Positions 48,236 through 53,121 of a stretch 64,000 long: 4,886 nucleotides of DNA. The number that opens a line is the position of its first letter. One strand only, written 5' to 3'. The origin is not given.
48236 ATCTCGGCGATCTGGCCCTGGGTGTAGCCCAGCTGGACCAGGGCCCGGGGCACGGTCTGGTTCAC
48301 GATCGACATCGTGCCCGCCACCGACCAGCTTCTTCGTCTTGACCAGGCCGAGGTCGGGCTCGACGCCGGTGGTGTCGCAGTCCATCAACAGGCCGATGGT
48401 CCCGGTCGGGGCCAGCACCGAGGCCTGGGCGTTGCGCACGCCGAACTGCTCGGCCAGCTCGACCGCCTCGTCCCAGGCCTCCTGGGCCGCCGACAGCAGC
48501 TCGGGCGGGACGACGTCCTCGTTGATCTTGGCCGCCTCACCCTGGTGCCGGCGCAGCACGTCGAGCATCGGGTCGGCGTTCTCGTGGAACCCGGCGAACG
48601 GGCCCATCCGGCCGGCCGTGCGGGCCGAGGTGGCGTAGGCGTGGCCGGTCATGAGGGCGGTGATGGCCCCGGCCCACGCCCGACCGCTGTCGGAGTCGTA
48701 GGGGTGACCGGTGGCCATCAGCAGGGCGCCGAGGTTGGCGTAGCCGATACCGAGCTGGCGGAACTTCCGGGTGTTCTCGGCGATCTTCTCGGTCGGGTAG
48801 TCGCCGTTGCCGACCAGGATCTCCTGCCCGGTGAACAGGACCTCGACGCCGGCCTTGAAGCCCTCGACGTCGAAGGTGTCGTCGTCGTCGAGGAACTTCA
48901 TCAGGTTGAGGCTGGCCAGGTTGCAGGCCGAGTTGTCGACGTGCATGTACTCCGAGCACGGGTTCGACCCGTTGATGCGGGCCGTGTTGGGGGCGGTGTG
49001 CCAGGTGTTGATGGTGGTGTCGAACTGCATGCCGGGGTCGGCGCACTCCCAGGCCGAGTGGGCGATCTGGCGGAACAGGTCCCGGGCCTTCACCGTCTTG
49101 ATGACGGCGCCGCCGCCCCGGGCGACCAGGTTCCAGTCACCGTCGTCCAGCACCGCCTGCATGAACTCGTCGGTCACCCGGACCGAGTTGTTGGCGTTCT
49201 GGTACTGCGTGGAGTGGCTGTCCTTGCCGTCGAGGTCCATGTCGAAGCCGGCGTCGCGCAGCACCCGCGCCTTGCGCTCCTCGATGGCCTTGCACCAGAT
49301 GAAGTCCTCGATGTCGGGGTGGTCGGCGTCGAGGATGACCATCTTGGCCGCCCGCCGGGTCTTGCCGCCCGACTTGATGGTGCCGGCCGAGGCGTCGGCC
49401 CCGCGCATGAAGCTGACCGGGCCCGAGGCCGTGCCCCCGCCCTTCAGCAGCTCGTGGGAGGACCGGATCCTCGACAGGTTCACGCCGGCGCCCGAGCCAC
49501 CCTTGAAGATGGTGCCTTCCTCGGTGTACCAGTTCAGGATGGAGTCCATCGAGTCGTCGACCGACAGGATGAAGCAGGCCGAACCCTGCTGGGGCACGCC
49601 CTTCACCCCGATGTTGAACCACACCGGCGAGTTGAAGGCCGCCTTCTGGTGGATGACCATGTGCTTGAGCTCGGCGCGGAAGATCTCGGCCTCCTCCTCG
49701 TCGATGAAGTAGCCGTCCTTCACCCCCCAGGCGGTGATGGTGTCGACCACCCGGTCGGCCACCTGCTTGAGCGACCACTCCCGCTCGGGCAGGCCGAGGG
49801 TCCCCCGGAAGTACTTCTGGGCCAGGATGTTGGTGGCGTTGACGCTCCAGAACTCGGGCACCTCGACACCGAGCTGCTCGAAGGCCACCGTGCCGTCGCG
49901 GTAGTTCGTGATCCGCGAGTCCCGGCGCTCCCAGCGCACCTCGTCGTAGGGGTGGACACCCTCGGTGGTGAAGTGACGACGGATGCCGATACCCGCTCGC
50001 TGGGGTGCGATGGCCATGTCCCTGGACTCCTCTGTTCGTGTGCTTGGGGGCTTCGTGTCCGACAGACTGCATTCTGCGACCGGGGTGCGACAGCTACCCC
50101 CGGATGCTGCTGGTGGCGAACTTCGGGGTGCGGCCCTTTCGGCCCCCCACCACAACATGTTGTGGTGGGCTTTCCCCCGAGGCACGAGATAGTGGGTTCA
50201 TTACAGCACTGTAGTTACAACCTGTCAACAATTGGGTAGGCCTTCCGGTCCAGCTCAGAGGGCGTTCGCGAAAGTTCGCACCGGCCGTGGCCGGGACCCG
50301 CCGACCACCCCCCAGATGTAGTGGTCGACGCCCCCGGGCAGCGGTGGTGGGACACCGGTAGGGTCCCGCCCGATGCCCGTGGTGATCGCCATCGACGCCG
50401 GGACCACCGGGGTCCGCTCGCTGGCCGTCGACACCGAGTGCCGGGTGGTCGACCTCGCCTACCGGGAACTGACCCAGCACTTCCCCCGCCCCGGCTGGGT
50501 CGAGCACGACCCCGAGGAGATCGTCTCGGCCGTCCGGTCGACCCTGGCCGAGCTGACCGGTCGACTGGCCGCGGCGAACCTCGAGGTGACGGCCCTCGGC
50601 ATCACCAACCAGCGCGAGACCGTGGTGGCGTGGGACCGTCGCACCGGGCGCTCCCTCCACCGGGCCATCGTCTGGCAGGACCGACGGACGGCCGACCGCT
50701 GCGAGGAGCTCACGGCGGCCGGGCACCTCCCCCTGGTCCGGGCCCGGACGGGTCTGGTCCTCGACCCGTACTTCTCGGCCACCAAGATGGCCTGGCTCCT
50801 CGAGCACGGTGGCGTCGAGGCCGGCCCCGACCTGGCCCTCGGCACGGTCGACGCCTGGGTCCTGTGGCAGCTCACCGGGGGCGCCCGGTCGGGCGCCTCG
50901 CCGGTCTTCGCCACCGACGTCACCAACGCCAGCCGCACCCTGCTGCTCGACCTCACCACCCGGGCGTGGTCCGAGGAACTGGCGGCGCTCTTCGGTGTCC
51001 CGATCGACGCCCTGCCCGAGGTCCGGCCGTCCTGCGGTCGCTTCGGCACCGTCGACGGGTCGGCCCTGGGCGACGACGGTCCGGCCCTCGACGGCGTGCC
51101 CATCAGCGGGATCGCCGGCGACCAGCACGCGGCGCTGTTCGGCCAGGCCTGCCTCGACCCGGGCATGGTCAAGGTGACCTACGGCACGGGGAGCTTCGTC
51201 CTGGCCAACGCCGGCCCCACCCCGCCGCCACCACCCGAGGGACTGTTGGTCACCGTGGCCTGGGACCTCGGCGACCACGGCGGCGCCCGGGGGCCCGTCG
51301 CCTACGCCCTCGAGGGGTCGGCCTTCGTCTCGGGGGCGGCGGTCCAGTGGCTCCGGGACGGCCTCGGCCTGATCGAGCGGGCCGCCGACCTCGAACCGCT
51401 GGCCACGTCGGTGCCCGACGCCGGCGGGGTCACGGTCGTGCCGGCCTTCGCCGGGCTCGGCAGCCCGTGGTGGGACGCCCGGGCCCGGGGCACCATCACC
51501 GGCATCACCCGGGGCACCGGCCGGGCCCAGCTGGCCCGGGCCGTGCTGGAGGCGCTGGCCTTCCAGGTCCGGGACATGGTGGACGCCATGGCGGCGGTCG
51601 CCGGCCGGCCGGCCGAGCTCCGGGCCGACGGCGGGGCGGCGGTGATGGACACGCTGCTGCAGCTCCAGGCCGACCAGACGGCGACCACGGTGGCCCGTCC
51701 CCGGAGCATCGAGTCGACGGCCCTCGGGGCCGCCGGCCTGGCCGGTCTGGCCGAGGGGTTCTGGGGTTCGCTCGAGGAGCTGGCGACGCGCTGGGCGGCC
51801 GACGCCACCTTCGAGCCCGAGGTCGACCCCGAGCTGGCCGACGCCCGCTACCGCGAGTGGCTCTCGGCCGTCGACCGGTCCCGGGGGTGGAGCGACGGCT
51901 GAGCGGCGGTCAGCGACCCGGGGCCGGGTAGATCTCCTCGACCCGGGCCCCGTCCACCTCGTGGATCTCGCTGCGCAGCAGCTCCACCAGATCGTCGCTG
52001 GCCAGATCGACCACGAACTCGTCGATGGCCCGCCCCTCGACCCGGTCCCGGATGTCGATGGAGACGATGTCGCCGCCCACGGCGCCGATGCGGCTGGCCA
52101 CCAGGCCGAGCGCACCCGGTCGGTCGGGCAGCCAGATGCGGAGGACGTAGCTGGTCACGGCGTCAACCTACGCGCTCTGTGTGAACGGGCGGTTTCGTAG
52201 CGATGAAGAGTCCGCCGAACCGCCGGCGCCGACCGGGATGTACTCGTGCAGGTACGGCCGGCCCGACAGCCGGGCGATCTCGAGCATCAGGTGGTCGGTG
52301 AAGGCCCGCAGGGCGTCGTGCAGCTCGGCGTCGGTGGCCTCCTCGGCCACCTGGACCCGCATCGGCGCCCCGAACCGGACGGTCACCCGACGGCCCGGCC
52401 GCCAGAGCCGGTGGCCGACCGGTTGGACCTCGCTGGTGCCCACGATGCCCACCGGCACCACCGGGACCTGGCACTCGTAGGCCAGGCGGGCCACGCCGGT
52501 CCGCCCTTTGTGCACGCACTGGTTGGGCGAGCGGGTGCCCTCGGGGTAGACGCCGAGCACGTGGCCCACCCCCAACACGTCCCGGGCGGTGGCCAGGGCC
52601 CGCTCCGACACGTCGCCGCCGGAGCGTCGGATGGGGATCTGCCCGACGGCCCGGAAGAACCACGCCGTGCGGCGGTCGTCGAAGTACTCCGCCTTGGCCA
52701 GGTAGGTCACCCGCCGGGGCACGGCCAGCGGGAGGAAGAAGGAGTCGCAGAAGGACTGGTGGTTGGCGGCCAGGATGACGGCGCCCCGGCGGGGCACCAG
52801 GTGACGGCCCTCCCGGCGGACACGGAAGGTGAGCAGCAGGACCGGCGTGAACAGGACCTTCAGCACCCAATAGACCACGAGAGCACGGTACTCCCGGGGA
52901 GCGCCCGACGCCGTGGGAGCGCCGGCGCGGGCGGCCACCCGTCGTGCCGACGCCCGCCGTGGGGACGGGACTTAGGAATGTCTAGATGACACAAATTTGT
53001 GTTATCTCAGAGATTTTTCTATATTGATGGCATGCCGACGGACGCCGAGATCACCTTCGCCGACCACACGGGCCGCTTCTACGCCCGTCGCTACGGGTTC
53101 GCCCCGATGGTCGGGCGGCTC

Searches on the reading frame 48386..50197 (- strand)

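Call 61: search_protein_families(library=pfam, proteins=[window:48386-50197:-], max_evalue=0.001)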
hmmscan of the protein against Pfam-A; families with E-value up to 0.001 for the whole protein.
window:48386-50197:- (604 aa): 2 families
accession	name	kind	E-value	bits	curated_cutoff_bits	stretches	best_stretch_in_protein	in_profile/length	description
PF02867.20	Ribonuc_red_lgC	-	1.8e-106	357.3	23.9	1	206-603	1-394/523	Ribonucleotide reductase, barrel domain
PF08471.15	Ribonuc_red_2_N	-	1.4e-21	77.1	27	1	101-184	1-103/103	Class II vitamin B12-dependent ribonucleotide reductase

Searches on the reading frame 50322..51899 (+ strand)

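Call 59: search_protein_families(library=pfam, proteins=[window:50322-51899:+], max_evalue=0.001)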
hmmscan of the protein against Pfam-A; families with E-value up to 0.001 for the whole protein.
window:50322-51899:+ (526 aa): 2 families
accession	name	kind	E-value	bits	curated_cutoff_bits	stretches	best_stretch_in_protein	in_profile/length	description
PF00370.27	FGGY_N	-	2.8e-61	207.7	28.8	1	21-274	2-245/245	FGGY family of carbohydrate kinases, N-terminal domain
PF02782.22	FGGY_C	-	1.6e-38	132.9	27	1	284-477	2-197/198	FGGY family of carbohydrate kinases, C-terminal domain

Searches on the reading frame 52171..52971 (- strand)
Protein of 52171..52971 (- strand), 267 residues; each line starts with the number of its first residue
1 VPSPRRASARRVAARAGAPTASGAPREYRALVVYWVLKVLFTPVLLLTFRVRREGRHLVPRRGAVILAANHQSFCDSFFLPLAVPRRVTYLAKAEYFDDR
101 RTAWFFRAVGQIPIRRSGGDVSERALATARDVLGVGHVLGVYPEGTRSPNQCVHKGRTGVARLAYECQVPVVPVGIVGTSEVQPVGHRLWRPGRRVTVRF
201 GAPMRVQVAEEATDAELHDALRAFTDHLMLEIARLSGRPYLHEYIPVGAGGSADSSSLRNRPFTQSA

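Call 61: search_protein_families(library=pfam, proteins=[window:52171-52971:-], max_evalue=0.001)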
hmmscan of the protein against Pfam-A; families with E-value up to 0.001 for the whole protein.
window:52171-52971:- (267 aa): 1 family
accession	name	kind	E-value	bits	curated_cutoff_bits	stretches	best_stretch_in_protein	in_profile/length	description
PF01553.26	Acyltransferase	-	5.6e-28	97.8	23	1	50-176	1-131/132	Acyltransferase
